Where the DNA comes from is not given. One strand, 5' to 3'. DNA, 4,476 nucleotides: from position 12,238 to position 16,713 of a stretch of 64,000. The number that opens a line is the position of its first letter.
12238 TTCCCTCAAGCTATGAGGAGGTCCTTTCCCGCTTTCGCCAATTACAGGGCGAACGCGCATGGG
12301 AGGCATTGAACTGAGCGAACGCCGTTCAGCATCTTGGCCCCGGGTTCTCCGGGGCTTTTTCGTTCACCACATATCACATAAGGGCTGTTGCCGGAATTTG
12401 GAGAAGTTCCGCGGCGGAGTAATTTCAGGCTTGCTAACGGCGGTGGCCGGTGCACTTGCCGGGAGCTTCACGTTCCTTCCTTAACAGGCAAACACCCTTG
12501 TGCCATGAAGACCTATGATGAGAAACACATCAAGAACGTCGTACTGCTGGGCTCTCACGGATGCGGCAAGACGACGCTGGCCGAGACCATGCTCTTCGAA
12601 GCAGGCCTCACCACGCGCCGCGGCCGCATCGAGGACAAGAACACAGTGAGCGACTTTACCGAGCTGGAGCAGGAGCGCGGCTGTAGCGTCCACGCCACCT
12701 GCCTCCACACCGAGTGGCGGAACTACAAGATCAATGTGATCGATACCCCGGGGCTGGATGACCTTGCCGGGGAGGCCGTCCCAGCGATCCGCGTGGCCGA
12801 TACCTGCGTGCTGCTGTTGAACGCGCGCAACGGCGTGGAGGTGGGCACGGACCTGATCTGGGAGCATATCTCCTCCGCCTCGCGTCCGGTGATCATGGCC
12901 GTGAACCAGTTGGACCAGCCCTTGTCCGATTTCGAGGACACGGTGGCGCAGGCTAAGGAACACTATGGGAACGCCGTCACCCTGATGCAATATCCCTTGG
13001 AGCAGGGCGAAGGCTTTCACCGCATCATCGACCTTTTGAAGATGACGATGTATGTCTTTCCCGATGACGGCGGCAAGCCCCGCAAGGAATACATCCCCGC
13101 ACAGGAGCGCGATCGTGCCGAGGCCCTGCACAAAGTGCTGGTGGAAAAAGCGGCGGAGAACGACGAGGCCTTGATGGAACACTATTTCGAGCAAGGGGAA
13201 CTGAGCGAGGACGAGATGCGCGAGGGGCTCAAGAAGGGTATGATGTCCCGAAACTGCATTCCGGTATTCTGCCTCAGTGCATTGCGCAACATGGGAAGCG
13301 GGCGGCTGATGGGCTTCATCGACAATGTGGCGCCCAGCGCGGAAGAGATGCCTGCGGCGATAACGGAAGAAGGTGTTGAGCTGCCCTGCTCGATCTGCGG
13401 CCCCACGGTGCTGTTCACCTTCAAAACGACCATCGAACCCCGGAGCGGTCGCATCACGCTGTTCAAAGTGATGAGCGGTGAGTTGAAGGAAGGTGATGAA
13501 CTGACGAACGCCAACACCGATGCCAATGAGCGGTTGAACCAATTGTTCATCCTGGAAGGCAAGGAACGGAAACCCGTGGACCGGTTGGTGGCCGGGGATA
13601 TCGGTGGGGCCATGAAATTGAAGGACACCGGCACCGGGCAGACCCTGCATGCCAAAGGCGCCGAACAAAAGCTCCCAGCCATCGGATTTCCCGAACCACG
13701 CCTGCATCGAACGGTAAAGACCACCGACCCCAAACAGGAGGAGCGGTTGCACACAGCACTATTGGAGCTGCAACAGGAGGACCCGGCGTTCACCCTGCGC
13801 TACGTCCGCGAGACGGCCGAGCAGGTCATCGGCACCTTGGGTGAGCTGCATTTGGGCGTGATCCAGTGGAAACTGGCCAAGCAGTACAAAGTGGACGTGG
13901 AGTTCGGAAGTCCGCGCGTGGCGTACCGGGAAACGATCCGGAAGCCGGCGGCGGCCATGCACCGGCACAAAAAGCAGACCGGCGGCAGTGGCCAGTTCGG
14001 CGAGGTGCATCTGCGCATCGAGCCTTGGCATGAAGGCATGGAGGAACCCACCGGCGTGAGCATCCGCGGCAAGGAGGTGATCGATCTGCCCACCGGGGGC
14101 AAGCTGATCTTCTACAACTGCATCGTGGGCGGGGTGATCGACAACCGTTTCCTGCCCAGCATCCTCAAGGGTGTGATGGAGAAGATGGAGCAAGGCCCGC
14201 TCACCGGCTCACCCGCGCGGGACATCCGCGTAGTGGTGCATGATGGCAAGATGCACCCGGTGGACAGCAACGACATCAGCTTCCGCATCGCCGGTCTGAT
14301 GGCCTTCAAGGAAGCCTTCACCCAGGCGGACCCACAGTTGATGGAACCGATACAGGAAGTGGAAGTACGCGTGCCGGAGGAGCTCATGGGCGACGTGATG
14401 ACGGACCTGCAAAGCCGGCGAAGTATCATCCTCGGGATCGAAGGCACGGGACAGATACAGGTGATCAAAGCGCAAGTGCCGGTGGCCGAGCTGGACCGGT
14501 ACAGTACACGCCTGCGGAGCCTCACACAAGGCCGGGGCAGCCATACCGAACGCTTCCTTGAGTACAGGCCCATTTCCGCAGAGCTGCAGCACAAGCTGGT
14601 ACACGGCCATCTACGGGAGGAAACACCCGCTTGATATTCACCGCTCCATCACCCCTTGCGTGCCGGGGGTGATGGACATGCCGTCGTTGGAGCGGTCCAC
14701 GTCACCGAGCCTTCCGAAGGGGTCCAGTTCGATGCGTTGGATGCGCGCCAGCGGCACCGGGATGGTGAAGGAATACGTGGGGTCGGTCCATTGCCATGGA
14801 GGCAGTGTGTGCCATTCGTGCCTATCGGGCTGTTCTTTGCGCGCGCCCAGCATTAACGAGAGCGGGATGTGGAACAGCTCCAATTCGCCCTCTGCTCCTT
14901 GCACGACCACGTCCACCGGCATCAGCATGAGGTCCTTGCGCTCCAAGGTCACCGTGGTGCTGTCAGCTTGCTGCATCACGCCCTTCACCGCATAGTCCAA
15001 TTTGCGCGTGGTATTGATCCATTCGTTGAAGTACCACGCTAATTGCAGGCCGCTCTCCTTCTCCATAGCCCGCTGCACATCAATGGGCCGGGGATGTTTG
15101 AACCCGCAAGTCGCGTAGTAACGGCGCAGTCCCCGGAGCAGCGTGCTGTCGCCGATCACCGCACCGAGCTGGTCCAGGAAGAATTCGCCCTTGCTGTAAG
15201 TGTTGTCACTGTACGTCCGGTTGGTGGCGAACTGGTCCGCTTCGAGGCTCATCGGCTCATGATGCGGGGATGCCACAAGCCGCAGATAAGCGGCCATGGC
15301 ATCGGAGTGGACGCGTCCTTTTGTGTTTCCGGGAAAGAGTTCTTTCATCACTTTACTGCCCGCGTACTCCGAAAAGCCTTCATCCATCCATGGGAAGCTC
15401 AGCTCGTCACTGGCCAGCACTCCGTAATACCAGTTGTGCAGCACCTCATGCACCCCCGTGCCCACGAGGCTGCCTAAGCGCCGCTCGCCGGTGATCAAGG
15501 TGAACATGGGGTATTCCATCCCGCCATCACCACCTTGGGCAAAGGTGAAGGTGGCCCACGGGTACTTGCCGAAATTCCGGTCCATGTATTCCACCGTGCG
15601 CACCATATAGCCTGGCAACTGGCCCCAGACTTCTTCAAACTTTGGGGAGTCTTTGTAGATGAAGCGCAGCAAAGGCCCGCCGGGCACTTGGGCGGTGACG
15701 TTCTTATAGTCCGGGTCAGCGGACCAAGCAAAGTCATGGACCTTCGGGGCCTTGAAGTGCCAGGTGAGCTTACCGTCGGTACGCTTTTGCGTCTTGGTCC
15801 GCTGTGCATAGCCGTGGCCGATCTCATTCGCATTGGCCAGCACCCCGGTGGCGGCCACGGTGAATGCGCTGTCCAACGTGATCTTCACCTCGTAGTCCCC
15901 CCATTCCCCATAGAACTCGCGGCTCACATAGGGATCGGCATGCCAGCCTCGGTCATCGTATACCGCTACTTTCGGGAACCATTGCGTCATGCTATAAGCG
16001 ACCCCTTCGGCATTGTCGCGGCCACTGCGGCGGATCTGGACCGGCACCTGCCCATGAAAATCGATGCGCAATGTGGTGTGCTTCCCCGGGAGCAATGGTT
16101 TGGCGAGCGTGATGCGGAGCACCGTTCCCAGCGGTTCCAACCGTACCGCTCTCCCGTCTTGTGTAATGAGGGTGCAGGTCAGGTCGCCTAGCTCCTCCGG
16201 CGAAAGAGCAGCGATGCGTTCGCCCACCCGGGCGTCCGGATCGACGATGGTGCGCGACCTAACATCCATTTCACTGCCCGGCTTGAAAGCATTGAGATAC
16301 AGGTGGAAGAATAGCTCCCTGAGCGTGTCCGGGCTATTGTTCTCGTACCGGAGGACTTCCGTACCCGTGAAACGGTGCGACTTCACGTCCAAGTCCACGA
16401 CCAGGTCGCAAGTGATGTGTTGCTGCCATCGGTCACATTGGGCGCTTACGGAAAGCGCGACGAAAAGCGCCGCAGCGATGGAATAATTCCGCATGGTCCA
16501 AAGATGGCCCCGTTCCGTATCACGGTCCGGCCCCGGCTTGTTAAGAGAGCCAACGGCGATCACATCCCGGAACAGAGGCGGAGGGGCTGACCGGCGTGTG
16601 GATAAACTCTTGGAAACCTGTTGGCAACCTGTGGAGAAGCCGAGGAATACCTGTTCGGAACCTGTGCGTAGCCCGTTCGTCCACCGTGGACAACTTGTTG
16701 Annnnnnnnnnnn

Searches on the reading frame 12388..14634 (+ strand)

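Call 52: search_protein_families(library=pfam, proteins=[window:12388-14634:+], max_evalue=0.00001)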
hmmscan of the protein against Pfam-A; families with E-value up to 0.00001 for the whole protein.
window:12388-14634:+ (748 aa): 7 families
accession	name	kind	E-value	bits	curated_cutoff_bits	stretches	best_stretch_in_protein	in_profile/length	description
PF03764.24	EFG_IV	-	5.8e-34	116.9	24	2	564-647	37-120/121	Elongation factor G, domain IV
PF00009.33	GTP_EFTU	-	1.1e-32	113.7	26.5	1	47-316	2-187/188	Elongation factor Tu GTP binding domain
PF00679.30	EFG_C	-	9.8e-26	90.1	27.9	1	650-736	1-88/89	Elongation factor G C-terminus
PF14492.12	EFG_III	-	1e-17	64.3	27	1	434-507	1-74/75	Elongation Factor G, domain III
PF22042.2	EF-G_D2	-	1.1e-11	45.2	27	1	343-421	5-82/84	Elongation factor G domain 2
PF03144.31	GTP_EFTU_D2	-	1.6e-10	41.7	30.3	1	354-420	1-72/73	Elongation factor Tu domain 2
PF16658.11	RF3_C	-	1.8e-08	34.7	40.1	1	436-525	8-97/132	Class II release factor RF3, C-terminal domain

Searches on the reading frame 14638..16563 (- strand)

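Call 52: search_protein_families(library=pfam, proteins=[window:14638-16563:-], max_evalue=0.00001)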
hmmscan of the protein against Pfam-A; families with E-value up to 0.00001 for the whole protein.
window:14638-16563:- (641 aa): 1 family
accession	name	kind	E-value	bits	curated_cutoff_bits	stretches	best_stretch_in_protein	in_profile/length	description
PF01433.26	Peptidase_M1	-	2.4e-14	53.9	27.7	1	371-515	72-218/218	Peptidase family M1 domain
